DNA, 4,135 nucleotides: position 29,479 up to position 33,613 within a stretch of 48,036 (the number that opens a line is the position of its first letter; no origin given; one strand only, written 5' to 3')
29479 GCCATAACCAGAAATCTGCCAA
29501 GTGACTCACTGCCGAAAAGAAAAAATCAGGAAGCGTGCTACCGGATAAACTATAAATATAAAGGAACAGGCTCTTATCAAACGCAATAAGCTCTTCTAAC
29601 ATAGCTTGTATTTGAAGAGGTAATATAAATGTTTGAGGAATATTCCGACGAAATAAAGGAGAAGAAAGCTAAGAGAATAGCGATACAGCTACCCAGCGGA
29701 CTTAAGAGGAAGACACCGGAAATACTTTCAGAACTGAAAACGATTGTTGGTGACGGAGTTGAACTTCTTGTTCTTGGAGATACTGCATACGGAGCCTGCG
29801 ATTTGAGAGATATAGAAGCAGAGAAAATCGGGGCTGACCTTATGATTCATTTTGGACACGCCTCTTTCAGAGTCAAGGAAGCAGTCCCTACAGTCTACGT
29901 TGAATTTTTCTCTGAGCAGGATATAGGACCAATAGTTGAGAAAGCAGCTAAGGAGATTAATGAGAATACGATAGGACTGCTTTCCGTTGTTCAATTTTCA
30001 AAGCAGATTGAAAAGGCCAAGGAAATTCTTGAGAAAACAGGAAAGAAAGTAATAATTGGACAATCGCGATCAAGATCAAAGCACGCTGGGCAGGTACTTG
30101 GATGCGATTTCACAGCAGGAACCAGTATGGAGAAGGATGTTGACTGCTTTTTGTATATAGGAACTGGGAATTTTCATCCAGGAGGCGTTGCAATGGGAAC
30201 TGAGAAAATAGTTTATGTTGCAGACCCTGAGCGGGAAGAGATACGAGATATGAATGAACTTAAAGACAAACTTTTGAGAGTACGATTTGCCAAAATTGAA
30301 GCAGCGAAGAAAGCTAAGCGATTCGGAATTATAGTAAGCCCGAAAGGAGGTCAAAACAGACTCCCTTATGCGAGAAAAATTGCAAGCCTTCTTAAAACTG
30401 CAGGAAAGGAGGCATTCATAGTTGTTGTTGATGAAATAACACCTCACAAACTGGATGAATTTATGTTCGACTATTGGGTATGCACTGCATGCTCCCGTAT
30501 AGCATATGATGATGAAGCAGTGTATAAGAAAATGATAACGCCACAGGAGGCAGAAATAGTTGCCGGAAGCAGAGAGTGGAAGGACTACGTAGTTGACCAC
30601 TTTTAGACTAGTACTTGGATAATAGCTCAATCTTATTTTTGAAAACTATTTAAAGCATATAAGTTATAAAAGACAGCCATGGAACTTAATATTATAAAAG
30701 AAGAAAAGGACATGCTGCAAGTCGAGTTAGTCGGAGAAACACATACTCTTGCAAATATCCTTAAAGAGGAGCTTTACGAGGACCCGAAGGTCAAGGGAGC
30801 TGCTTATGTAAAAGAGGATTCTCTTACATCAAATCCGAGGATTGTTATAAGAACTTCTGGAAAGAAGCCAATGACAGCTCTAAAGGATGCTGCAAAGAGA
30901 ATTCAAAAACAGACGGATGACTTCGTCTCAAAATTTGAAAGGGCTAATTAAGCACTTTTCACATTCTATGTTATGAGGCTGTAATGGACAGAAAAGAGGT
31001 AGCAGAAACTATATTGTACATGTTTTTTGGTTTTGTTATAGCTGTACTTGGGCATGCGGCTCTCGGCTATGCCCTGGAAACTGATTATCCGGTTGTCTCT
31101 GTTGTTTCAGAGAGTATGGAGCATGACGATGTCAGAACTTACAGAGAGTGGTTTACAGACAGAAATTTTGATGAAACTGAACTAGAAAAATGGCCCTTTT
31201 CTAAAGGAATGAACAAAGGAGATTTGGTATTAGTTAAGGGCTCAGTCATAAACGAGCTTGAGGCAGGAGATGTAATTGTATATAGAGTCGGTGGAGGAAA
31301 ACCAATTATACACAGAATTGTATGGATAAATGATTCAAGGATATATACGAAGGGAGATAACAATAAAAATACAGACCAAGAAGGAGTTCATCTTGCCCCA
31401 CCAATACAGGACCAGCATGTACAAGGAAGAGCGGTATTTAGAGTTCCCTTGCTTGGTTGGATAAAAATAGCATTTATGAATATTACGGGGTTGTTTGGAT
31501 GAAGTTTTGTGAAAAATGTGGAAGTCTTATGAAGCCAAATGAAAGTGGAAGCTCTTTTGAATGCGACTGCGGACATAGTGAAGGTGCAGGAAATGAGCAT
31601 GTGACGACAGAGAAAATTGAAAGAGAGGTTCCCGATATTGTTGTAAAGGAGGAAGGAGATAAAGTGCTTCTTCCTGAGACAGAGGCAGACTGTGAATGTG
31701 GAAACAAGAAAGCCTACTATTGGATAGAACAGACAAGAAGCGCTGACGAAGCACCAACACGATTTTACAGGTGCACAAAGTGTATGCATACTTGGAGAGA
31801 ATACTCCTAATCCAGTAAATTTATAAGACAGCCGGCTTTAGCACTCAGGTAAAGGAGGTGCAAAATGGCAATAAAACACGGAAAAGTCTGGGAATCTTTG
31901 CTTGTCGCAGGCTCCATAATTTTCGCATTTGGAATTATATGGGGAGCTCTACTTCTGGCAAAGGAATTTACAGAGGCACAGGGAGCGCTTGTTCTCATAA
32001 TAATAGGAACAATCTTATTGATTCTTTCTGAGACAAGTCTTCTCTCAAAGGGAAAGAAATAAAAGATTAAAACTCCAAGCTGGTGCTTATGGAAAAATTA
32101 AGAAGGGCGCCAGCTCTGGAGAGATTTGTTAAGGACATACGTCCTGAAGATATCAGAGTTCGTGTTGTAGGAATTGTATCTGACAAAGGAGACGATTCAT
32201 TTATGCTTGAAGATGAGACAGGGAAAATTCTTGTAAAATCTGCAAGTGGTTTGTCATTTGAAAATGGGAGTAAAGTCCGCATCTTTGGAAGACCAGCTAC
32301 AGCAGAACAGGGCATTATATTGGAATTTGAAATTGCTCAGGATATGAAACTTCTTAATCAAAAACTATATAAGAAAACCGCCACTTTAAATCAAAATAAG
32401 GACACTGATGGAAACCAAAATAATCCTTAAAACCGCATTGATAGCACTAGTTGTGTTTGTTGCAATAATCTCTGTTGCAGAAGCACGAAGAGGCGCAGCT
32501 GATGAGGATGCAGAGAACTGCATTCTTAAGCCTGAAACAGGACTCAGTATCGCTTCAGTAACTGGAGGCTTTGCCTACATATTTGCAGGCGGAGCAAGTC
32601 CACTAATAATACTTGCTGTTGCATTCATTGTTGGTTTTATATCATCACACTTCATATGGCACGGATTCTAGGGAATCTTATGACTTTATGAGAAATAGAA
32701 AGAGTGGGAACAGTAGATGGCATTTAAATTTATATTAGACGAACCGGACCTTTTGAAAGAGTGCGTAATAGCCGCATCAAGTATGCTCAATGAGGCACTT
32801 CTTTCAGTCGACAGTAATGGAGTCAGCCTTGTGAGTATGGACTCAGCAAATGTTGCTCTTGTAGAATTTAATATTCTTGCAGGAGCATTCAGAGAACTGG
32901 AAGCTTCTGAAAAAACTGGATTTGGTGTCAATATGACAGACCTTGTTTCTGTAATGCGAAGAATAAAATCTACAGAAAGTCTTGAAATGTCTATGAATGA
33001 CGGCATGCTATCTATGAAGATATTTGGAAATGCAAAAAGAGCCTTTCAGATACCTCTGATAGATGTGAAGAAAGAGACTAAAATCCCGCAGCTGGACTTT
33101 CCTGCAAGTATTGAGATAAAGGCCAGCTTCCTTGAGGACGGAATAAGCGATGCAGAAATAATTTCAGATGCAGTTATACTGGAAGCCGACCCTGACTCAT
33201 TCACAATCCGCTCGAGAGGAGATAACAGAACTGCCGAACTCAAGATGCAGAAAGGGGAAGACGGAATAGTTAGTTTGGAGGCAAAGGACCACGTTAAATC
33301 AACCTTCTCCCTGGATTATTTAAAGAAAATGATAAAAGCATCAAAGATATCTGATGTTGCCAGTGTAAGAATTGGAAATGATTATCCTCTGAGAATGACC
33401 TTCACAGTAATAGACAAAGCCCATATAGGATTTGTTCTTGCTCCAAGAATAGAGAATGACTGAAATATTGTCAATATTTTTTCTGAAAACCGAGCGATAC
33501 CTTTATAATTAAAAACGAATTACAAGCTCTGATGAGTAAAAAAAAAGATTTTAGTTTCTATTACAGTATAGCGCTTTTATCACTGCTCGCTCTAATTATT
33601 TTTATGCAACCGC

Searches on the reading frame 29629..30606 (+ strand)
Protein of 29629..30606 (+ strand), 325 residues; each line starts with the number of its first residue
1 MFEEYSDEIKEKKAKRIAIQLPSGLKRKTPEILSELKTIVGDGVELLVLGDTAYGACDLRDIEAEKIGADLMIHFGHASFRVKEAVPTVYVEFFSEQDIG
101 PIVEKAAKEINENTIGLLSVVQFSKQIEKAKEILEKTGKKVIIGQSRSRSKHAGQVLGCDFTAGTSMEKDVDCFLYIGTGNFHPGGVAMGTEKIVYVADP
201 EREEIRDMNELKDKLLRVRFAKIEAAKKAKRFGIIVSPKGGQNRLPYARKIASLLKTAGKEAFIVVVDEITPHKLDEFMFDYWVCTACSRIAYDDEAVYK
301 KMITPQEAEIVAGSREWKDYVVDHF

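Call 8: search_protein_families(library=pfam, proteins=[window:29629-30606:+], max_evalue=0.01)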
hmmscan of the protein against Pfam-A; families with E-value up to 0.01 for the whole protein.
window:29629-30606:+ (325 aa): 2 families
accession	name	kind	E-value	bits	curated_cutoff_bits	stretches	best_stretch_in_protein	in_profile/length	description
PF01866.22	Diphthamide_syn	-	2.7e-87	293.4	33.2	1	21-320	1-301/302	Putative diphthamide synthesis protein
PF03793.24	PASTA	-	0.0081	16.5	23.2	0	126-171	10-56/64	PASTA domain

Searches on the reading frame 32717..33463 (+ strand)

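Call 8: search_protein_families(library=pfam, proteins=[window:32717-33463:+], max_evalue=0.01)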
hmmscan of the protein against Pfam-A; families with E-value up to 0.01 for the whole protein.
window:32717-33463:+ (248 aa): 3 families
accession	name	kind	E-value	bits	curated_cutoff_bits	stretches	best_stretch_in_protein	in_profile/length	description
PF02747.20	PCNA_C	-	1.3e-13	51.7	23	1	122-243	1-127/128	Proliferating cell nuclear antigen, C-terminal domain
PF00705.23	PCNA_N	-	3.6e-12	46.6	20.3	1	7-108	6-107/127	Proliferating cell nuclear antigen, N-terminal domain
PF02144.21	Rad1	-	0.0018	17.9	24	0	131-219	149-245/257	Repair protein Rad1/Rec1/Rad17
